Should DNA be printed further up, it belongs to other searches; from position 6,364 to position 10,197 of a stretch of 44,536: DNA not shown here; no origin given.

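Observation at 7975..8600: Complete PGAM-like histidine-phosphatase domain nested inside the zinc knuckle of IleRS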

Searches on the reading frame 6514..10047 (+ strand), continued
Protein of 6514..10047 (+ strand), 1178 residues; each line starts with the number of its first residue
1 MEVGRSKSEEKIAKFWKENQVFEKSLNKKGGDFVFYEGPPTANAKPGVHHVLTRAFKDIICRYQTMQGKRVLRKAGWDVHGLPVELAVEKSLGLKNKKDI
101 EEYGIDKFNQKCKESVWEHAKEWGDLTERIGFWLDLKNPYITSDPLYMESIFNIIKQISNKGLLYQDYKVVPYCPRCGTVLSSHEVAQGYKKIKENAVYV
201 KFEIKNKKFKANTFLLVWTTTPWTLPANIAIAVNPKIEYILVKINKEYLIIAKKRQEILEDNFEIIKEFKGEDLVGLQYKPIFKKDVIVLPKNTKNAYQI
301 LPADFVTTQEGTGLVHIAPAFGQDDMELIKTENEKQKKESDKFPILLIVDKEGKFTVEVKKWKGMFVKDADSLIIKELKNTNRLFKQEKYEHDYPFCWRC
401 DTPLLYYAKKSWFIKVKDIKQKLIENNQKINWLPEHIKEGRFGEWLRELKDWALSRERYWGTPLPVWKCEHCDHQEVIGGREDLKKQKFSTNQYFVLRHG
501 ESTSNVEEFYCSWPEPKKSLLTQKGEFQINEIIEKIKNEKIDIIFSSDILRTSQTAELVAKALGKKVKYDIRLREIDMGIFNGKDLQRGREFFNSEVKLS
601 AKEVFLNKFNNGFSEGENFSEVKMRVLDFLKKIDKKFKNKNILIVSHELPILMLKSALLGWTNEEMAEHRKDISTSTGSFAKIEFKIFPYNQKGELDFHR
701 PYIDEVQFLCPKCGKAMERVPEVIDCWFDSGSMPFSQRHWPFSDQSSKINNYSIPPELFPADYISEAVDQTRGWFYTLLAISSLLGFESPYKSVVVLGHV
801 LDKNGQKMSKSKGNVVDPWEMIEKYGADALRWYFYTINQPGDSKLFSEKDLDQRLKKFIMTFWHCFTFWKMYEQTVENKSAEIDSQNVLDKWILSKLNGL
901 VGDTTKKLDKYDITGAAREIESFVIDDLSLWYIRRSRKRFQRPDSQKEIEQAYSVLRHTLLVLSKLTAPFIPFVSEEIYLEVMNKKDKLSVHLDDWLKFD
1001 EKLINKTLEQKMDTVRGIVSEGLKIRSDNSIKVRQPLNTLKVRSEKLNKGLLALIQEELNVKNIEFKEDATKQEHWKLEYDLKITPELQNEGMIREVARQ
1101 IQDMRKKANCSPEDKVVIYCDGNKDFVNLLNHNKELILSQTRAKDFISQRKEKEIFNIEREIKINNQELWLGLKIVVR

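Call 47: predict_structure(alignment_id=A1)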
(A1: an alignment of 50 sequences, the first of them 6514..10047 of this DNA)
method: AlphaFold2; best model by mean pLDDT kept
length: 1178 residues; sequences in the alignment: 50
mean_pLDDT: 83.5   pTM: 0.77
mean pLDDT of the five models: 83.5, 82.1, 81.3, 81.0, 79.0
residues with pLDDT >= 90: 412; 70-90: 614; 50-70: 119; < 50: 33
segments of 3 or more residues with pLDDT < 50: 1-3, 41-43, 744-756, 768-771, 1070-1074
pLDDT, mean of each block of 10 residues (from residue 1): 63 86 80 67 64 82 88 68 71 77 85 78 78 58 78 90 90 81 70 90 83 91 92 95 90 89 88 91 83 76 88 88 88 81 86 88 91 94 92 84 86 89 87 76 70 70 89 93 94 97 94 91 96 94 97 97 96 95 89 85 88 92 95 94 97 95 89 92 94 88 92 93 70 55 47 48 62 68 81 76 69 71 87 75 78 85 92 72 80 95 94 90 95 89 85 92 94 92 73 90 89 87 84 83 76 85 70 61 81 85 83 82 86 85 83 76 83 82
secondary structure, 60 per line:
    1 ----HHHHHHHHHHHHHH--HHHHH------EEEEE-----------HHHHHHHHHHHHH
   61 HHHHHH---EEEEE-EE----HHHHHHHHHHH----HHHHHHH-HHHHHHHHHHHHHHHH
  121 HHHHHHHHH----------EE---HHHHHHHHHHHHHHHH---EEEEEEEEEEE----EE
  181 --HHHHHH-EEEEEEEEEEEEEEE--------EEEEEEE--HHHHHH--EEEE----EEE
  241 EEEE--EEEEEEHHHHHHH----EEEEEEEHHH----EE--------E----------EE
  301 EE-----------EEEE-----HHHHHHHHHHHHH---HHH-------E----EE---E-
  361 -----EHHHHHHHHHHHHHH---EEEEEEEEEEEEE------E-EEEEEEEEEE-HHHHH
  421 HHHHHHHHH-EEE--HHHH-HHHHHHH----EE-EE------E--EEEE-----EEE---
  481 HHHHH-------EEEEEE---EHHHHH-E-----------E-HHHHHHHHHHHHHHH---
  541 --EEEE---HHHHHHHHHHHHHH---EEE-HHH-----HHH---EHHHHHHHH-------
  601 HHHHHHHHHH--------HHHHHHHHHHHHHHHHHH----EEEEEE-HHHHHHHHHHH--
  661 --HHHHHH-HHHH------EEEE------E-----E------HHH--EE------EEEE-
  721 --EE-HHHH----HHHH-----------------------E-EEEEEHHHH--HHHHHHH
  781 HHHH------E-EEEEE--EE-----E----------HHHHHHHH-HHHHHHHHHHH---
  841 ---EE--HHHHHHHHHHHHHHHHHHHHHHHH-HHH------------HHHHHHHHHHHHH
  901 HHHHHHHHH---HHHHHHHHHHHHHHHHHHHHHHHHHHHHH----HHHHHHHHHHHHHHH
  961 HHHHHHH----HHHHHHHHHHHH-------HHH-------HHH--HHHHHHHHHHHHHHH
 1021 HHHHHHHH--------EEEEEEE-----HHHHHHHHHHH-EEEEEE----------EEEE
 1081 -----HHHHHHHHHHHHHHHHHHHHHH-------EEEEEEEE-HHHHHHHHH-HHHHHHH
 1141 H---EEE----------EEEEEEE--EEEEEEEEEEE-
elements in order (helices of 4 or more, strands of 3 or more residues): H5-18 H21-25 E32-36 H48-66 E70-74 H82-92 H97-103 H105-129 H145-160 E164-174 H183-188 E190-204 E213-219 H222-227 E230-233 E238-244 E247-252 H253-259 E264-270 E299-302 E314-317 H323-335 H367-380 E384-396 E405-414 H416-429 E431-433 H436-439 H441-447 E466-469 E475-477 H481-485 E493-498 H503-507 H523-537 E543-546 H550-563 E567-569 H586-593 H601-610 H619-636 E641-646 H648-658 H663-668 H670-673 E680-683 E716-719 H726-729 H734-737 E763-767 H768-771 H774-784 E793-797 H818-825 H827-837 H848-871 H888-909 H913-941 H946-967 H972-983 H1006-1028 E1037-1043 H1049-1059 E1061-1066 E1077-1080 H1086-1107 E1115-1122 H1124-1132 H1134-1141 E1145-1147 E1158-1164 E1167-1177

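Call 52: list_cluster_members(proteins=[P0190, P0204, P0287, P0208, P0238, P0261, P0271, P0012, P0235, P0158])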
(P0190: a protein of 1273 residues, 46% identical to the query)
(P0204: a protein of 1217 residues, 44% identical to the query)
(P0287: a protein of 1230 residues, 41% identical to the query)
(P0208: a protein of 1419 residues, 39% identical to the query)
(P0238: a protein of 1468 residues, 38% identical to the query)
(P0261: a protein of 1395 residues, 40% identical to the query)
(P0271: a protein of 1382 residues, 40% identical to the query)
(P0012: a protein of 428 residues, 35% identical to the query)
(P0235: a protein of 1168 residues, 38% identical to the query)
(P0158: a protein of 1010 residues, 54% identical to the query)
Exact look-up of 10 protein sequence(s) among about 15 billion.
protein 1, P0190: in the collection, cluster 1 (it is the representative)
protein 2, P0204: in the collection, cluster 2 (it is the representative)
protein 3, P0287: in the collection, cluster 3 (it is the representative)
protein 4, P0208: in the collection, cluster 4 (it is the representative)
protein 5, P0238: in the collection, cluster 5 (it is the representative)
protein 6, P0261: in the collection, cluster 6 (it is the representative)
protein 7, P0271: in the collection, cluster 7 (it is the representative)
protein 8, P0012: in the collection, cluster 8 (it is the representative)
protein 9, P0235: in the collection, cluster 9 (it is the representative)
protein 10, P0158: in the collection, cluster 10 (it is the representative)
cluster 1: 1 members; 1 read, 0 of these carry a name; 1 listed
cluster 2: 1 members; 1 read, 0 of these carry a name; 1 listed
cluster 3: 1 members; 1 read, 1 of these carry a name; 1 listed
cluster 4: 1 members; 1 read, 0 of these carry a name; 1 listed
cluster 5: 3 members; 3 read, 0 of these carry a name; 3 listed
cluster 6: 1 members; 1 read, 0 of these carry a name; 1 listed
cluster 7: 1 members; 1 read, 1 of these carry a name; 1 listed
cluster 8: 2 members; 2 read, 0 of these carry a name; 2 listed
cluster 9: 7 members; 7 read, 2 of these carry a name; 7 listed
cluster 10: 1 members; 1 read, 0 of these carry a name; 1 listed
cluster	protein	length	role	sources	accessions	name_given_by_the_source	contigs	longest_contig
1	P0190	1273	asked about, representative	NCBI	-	-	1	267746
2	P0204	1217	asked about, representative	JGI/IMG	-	-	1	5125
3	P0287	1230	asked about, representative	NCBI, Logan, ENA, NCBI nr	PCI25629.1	isoleucine--tRNA ligase [Candidatus Peregrinibacteria bacterium] | MAG: isoleucine--tRNA ligase [Candidatus Peregrinibacteria bacterium]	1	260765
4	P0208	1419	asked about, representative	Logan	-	-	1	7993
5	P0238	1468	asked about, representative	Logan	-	-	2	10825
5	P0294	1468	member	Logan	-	-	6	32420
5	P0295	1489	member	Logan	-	-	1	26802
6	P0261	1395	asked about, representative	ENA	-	-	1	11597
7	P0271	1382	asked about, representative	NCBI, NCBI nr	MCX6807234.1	MAG: class I tRNA ligase family protein [Patescibacteria group bacterium] | class I tRNA ligase family protein [Patescibacteria group bacterium]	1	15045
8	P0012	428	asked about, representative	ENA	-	-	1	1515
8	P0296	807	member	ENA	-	-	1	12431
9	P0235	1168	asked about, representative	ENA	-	-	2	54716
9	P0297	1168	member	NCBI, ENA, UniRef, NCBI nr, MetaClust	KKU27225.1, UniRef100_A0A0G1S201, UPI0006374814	MAG: Isoleucine-tRNA ligase [Candidatus Magasanikbacteria bacterium GW2011_GWA2_46_17] | Isoleucine--tRNA ligase n=1 Tax=Candidatus Magasanikbacteria bacterium GW2011_GWA2_46_17 ... | status=active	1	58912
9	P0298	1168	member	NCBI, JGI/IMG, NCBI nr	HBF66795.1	MAG TPA: hypothetical protein DDW36_00015 [Candidatus Magasanikbacteria bacterium] | hypothetical protein [Candidatus Magasanikbacteria bacterium]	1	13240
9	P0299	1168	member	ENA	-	-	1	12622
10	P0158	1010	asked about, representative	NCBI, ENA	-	-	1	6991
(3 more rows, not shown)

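Call 53: find_encoding_contigs(protein=P0190, flank=5000, max_places=2)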
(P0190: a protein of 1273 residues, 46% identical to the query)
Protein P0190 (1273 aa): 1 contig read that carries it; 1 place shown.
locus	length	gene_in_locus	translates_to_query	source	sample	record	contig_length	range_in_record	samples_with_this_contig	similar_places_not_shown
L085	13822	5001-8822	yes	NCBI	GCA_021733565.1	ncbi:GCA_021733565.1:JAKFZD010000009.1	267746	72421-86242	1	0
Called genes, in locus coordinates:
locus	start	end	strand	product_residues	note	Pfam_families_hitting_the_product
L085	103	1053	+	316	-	-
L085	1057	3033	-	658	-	PF00270:DEAD (faint), PF04851:ResIII, PF17757:UvrB_inter, PF27431:UvrB_3rd, PF00271:Helicase_C, PF12344:UvrB, PF02151:UVR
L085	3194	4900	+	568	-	PF13451:zf_Tbcl (weak)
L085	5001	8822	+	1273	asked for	PF00133:tRNA-synt_1, PF09334:tRNA-synt_1g (weak), PF00300:His_Phos_1, PF08264:Anticodon_1, PF19302:DUF5915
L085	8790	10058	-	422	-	PF02308:MgtC, PF13194:DUF4010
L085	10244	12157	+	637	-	PF01541:GIY-YIG, PF27096:UvrC_M, PF22920:UvrC_RNaseH, PF08459:UvrC_RNaseH_dom, PF12826:HHH_2 (weak), PF14520:HHH_5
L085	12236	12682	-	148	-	PF12089:DUF3566 (weak)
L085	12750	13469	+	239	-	PF01479:S4, PF00849:PseudoU_synth_2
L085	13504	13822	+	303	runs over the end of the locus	PF00768:Peptidase_S11, PF13354:Beta-lactamase2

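Call 73: find_encoding_contigs(protein=P0158, flank=3000, max_places=1)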
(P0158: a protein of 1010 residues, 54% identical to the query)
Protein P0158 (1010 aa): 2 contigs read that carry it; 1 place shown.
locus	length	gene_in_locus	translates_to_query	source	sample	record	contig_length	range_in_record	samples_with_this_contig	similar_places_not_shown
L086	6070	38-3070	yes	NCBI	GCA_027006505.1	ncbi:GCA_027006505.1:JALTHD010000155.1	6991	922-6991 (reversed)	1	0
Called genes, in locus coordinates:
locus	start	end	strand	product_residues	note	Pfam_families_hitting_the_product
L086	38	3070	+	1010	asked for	PF00133:tRNA-synt_1, PF09334:tRNA-synt_1g (weak), PF08264:Anticodon_1, PF19302:DUF5915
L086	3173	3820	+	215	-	PF11967:RecO_N, PF02565:RecO_C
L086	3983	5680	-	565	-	-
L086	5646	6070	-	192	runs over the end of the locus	-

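Call 74: find_encoding_contigs(protein=P0159, flank=3000, max_places=1)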
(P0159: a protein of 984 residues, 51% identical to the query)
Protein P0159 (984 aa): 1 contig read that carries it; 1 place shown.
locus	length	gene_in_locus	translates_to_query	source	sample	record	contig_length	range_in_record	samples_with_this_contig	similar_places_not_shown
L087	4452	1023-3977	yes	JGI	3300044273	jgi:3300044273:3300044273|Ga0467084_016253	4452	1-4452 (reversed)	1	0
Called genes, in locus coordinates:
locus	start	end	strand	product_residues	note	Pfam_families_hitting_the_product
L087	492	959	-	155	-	PF01668:SmpB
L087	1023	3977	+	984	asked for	PF00133:tRNA-synt_1, PF01921:tRNA-synt_1f (faint), PF09334:tRNA-synt_1g, PF08264:Anticodon_1, PF19302:DUF5915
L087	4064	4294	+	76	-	PF01783:Ribosomal_L32p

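Call 75: find_encoding_contigs(protein=P0163, flank=3000, max_places=1)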
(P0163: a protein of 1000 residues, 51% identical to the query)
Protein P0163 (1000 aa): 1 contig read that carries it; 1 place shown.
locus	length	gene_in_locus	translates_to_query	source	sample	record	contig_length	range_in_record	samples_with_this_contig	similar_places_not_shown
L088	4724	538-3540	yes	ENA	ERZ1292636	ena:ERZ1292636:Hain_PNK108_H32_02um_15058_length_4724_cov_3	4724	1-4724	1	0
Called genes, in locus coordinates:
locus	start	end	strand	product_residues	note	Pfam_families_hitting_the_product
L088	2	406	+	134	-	?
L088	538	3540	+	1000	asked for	PF00133:tRNA-synt_1, PF09334:tRNA-synt_1g, PF01921:tRNA-synt_1f (faint), PF08264:Anticodon_1, PF19302:DUF5915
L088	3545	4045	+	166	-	PF11967:RecO_N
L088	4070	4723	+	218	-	?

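Call 88: fold_search(model_id=the predicted structure, library=pdb)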
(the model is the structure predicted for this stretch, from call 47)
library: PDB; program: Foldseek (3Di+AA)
matches with E <= 10: 770; with E <= 0.001: 449
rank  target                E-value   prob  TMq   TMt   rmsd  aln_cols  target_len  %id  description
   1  8c8v                  1.5e-87  1.00  0.68  0.77   6.6      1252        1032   33  Priestia megaterium mupirocin-resistant isoleucyl-tRNA synthetase 2 with a fully-resolved C-terminal tRNA-binding domain (released 2023-08-16)
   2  8c8w                  4.5e-87  1.00  0.68  0.77   6.6      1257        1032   33  Priestia megaterium mupirocin hyper-resistant HIGH motif mutant of type 2 isoleucyl-tRNA synthetase complexed with an is (released 2023-08-16)
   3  8c9d                  8.8e-87  1.00  0.68  0.77   6.5      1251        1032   33  Priestia megaterium W130Q mutant of type 2 isoleucyl-tRNA synthetase complexed with an isoleucyl-adenylate analogue (released 2023-08-16)
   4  8c8u                  4.4e-86  1.00  0.67  0.76   7.1      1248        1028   33  Priestia megaterium mupirocin-resistant isoleucyl-tRNA synthetase 2 complexed with mupirocin (released 2023-08-23)
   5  8z1p_A                1.2e-73  1.00  0.67  0.74   6.6      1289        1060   26  Crystal structure of Saccharomyces cerevisiae isoleucyl-tRNA synthetase in complex with a mimic tRNA(Met) and isoleuci (released 2024-12-18)
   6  8wnd_A                3.0e-72  1.00  0.69  0.76   6.1      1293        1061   26  Crystal structure of Saccharomyces cerevisiae isoleucyl-tRNA synthetase in complex with tRNA(Ile) and isoleucine (released 2024-10-09)
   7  1ile                  2.2e-71  1.00  0.61  0.86   5.5      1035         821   36  ISOLEUCYL-TRNA SYNTHETASE (released 1999-04-13)
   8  7d5c                  1.9e-70  1.00  0.68  0.86   4.7      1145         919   28  IleRS in complex with a tRNA site inhibitor (released 2021-02-24)
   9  9wqt                  2.3e-69  1.00  0.68  0.86   4.7      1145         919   27  Crystal structure of Saccharomyces cerevisiae isoleucyl-tRNA synthetase in complex with reveromycin A and isoleucine (released 2026-04-08)
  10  9wqs                  1.3e-68  1.00  0.67  0.86   4.4      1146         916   28  Crystal structure of Saccharomyces cerevisiae isoleucyl-tRNA synthetase in complex with reveromycin A and isoleucine (released 2026-04-08)
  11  8wnd_B                9.2e-67  1.00  0.67  0.83   5.5      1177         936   28  Crystal structure of Saccharomyces cerevisiae isoleucyl-tRNA synthetase in complex with tRNA(Ile) and isoleucine (released 2024-10-09)
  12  6ldk                  5.3e-61  1.00  0.58  0.82   5.2      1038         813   28  Isoleucyl-tRNA synthetase from Candida albicans complexed with a isoleucyl-adenylate (released 2020-11-04)
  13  8c9f                  6.5e-54  1.00  0.60  0.75   9.1      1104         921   22  Priestia megaterium inactive HIGH motif mutant of type1 isoleucyl-tRNA synthetase complexed with an isoleucyl-adenylate  (released 2023-08-16)
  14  8c9e                  1.6e-52  1.00  0.60  0.75   9.1      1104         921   22  Priestia megaterium mupirocin-sensitive isoleucyl-tRNA synthetase 1 complexed with an isoleucyl-adenylate analogue (released 2023-08-16)
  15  8wnj                  3.4e-48  1.00  0.57  0.72   9.1      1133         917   21  Crystal structure of H. pylori isoleucyl-tRNA synthetase (HpIleRS) in complex with Ile-AMP (released 2024-02-14)
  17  1qu2_A                2.9e-47  1.00  0.59  0.74   9.8      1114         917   22  INSIGHTS INTO EDITING FROM AN ILE-TRNA SYNTHETASE STRUCTURE WITH TRNA(ILE) AND MUPIROCIN (released 1999-08-31)
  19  1qu3_A                8.2e-46  1.00  0.58  0.76  10.0      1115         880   22  INSIGHTS INTO EDITING FROM AN ILE-TRNA SYNTHETASE STRUCTURE WITH TRNA(ILE) AND MUPIROCIN (released 1999-08-31)
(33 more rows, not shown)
